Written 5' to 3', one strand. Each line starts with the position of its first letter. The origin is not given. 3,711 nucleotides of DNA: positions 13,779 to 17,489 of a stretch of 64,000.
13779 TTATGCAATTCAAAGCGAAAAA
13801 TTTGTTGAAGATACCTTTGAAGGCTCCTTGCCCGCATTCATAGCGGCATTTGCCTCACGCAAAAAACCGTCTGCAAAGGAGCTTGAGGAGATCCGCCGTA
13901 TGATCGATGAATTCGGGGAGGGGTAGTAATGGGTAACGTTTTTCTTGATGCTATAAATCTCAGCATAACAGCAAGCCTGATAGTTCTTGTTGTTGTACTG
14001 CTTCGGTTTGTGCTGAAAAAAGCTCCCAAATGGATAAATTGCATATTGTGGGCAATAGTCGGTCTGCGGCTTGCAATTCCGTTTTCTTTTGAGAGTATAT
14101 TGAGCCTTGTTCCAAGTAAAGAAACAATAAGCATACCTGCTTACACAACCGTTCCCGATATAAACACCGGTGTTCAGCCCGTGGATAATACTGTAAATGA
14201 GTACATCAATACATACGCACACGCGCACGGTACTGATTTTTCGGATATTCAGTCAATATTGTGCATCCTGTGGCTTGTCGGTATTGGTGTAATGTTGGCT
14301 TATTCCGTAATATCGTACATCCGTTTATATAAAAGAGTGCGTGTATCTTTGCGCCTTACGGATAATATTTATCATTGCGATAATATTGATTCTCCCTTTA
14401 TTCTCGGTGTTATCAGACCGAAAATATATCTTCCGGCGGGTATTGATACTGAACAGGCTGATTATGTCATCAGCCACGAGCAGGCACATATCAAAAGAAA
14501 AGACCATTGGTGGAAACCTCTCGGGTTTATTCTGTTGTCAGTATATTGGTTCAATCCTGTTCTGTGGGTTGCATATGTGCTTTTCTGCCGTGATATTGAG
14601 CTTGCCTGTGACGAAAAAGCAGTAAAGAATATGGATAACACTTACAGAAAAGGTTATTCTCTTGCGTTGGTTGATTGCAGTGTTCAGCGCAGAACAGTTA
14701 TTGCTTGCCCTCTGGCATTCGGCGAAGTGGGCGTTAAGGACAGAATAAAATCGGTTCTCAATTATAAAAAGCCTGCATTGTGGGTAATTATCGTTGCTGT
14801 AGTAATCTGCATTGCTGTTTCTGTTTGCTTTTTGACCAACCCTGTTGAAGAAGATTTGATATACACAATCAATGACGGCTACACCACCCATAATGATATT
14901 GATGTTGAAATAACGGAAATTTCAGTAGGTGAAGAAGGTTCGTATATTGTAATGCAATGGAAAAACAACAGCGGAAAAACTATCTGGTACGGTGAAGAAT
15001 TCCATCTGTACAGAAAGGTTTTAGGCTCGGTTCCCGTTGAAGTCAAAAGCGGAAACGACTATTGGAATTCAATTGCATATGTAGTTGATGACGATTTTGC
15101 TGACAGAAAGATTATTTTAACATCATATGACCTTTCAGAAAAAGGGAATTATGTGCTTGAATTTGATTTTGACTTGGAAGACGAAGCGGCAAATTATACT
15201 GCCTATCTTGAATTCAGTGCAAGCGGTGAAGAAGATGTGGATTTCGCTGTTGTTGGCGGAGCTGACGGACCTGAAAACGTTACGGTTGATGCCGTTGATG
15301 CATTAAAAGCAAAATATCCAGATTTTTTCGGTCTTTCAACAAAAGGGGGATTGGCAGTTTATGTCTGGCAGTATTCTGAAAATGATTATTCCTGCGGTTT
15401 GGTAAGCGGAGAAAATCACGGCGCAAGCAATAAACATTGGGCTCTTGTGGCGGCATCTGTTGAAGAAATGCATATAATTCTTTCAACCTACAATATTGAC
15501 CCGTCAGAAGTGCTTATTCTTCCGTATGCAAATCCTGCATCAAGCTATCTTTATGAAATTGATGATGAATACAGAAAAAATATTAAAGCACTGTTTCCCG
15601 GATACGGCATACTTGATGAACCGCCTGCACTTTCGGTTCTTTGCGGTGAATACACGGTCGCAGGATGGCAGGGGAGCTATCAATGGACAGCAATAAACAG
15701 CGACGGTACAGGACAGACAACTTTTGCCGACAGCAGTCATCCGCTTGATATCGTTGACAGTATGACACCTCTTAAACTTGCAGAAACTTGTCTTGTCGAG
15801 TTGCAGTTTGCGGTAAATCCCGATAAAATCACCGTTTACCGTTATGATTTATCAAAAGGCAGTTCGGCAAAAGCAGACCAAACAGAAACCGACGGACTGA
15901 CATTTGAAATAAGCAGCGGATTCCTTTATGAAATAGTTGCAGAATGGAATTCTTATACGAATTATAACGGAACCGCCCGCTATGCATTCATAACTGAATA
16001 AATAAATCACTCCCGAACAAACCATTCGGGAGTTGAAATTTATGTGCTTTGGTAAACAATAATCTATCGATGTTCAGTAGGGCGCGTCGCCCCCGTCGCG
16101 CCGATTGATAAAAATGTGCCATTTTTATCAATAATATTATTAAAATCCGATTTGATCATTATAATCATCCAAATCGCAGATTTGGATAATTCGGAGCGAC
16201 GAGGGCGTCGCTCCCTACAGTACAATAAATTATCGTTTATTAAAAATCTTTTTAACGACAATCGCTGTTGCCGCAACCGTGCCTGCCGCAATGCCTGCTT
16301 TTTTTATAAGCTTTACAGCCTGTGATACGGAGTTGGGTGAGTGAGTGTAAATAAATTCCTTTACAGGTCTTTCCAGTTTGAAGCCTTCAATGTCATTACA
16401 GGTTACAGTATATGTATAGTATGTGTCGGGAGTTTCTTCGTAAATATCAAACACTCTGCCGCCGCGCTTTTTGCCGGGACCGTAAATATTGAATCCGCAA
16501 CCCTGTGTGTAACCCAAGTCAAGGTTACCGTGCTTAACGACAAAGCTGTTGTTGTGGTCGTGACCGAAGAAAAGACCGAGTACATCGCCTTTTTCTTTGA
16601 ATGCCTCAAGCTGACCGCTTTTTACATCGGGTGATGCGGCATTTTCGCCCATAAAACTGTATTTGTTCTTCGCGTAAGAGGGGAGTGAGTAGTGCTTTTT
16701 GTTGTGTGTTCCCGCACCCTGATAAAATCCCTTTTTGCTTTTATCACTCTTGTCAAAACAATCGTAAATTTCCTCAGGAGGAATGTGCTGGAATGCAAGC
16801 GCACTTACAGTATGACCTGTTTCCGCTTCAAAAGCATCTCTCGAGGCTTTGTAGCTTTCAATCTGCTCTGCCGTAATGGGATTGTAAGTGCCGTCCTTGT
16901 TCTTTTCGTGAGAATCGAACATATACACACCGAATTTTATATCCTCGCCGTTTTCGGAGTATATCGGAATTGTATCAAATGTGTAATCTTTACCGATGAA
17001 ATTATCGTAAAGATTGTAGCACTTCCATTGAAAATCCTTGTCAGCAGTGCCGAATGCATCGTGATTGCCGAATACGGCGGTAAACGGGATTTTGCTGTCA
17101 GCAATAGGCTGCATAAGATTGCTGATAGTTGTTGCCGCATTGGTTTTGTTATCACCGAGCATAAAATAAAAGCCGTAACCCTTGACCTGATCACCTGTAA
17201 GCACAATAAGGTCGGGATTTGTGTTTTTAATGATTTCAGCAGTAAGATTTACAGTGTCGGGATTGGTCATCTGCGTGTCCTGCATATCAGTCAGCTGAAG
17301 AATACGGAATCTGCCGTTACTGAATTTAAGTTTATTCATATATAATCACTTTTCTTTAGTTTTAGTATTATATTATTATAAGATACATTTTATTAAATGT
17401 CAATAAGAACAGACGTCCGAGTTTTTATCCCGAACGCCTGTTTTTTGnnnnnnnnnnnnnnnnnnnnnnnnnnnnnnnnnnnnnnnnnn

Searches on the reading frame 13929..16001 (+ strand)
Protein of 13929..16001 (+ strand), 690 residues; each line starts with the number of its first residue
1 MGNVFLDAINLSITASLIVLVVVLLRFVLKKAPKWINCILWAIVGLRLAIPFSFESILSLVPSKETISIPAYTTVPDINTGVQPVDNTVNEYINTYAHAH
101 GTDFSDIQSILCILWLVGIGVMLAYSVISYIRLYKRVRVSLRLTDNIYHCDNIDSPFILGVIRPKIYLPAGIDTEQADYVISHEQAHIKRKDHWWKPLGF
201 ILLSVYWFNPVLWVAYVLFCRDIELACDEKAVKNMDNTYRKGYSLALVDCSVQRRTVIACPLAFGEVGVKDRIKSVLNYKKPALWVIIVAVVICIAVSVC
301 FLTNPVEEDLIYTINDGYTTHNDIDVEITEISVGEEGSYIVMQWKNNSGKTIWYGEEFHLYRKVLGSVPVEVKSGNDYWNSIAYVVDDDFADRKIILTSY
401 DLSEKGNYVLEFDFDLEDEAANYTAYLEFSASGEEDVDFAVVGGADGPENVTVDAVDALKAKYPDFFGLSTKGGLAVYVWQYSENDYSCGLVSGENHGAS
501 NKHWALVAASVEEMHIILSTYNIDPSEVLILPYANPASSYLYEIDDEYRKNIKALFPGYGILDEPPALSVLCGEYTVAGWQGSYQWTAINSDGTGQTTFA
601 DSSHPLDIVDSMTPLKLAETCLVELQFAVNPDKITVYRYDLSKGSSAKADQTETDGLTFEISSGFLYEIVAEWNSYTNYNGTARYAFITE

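Call 35: search_protein_families(library=pfam, proteins=[window:13929-16001:+], max_evalue=0.00001)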
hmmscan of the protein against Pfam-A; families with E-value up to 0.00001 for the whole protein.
window:13929-16001:+ (690 aa): 1 family
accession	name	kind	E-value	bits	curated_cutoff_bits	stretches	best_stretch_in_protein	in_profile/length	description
PF05569.17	Peptidase_M56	-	1.3e-51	176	31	1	8-274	3-294/296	BlaR1 peptidase M56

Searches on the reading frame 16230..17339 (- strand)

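Call 35: search_protein_families(library=pfam, proteins=[window:16230-17339:-], max_evalue=0.00001)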
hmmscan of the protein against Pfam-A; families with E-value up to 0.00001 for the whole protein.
window:16230-17339:- (369 aa): 1 family
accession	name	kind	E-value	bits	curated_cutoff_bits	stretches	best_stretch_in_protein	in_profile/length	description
PF00149.33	Metallophos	-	3.2e-12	47.7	21.5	1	11-263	1-190/191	Calcineurin-like phosphoesterase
